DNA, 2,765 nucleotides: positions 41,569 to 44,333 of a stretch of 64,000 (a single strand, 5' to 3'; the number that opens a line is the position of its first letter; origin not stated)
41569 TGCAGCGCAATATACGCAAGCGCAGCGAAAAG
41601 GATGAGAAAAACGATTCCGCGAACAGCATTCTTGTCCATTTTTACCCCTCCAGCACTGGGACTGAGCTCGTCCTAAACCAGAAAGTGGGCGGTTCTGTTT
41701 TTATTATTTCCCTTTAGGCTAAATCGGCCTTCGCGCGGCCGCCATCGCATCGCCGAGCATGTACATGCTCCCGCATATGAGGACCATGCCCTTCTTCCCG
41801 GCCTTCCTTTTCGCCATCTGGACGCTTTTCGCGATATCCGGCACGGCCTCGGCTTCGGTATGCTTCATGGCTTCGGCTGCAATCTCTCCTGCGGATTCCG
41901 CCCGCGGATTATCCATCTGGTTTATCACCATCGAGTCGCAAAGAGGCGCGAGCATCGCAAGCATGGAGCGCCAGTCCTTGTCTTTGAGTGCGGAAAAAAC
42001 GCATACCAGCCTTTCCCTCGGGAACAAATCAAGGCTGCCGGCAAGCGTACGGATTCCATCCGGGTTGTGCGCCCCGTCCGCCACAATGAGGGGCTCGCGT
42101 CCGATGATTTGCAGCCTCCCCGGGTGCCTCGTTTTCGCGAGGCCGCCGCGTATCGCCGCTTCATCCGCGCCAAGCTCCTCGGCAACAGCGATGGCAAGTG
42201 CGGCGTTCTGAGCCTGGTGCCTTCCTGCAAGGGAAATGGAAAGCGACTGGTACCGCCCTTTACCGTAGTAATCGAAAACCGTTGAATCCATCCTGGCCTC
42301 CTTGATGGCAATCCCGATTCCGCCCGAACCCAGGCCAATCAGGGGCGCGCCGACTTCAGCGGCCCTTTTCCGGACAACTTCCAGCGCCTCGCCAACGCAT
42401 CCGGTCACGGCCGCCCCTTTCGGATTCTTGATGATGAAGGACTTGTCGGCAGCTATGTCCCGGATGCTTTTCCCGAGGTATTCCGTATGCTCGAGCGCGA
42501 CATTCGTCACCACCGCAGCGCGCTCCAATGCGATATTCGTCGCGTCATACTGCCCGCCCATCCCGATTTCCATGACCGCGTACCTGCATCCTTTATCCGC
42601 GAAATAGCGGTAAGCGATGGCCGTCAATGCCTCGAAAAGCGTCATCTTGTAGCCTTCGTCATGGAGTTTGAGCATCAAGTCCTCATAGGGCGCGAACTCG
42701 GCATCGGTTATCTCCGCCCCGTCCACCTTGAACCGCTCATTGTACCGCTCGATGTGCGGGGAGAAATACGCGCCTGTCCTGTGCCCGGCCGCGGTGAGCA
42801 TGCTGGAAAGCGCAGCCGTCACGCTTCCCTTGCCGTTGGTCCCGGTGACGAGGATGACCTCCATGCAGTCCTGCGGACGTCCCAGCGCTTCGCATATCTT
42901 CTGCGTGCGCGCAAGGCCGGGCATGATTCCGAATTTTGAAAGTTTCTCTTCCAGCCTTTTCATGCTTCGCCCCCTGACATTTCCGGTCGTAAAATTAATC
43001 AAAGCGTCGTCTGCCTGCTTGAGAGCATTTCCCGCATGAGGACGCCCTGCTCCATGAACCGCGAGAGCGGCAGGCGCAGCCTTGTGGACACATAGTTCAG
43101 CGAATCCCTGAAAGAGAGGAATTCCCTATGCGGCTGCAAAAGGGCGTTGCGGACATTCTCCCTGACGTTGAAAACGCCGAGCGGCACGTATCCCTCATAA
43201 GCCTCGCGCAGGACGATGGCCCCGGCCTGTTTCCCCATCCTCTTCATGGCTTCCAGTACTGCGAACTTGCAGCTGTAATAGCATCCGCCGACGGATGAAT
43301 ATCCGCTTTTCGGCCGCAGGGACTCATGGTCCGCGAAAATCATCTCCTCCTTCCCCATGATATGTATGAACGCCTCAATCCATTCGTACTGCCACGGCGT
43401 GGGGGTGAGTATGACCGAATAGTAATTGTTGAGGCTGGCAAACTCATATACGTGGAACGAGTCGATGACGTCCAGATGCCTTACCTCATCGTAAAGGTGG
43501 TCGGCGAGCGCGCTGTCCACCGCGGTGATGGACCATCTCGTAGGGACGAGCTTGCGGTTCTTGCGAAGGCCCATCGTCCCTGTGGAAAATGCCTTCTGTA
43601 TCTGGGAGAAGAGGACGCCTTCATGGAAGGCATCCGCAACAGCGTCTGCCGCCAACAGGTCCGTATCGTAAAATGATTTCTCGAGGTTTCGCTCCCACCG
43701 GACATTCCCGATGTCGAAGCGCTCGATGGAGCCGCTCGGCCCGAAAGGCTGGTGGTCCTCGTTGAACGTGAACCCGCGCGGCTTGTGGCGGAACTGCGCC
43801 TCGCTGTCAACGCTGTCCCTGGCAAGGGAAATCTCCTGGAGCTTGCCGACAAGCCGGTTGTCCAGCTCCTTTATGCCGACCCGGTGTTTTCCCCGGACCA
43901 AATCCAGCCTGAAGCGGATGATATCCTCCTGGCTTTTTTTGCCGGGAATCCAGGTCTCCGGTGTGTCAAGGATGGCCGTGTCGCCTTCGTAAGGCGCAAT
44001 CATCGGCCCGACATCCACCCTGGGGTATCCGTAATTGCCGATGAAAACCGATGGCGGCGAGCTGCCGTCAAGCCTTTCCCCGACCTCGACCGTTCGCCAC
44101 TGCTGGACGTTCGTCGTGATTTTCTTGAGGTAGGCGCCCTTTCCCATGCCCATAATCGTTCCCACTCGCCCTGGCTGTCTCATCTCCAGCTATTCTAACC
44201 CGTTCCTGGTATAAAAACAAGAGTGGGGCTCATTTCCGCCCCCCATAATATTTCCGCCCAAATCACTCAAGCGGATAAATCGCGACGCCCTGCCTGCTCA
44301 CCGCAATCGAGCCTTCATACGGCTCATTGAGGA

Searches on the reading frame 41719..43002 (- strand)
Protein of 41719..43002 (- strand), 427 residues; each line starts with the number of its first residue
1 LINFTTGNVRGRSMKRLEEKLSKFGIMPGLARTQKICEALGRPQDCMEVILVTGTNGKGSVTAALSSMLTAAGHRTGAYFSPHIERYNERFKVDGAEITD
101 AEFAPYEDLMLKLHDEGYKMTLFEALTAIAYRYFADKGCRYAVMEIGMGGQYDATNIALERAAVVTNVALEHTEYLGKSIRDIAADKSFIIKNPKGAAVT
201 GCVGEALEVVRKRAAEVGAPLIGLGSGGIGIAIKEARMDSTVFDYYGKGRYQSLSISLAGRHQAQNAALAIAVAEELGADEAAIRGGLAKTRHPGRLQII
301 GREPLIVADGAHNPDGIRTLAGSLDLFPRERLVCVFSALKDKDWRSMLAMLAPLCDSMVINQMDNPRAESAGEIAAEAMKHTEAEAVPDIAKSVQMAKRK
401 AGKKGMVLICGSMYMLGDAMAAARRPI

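Call 23: search_protein_families(library=pfam, proteins=[window:41719-43002:-], max_evalue=0.001)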
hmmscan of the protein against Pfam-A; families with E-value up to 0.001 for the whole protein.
window:41719-43002:- (427 aa): 2 families
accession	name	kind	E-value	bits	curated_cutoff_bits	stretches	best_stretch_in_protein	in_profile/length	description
PF02875.26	Mur_ligase_C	-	2.7e-21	77.2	28.4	1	295-412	1-126/127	Mur ligase, glutamate ligase domain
PF08245.18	Mur_ligase_M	-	1.4e-18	68.1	24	1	52-274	1-200/200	Mur ligase middle domain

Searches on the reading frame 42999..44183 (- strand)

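Call 23: search_protein_families(library=pfam, proteins=[window:42999-44183:-], max_evalue=0.001)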
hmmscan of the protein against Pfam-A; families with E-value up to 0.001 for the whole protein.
window:42999-44183:- (394 aa): 2 families
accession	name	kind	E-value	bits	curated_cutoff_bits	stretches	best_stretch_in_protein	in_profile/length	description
PF04894.17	Nre_N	-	7.2e-82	275.7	25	1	27-273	17-264/270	Archaeal Nre, N-terminal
PF04895.17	Nre_C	-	8.3e-32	109.8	27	1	288-392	2-105/110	Archaeal Nre, C-terminal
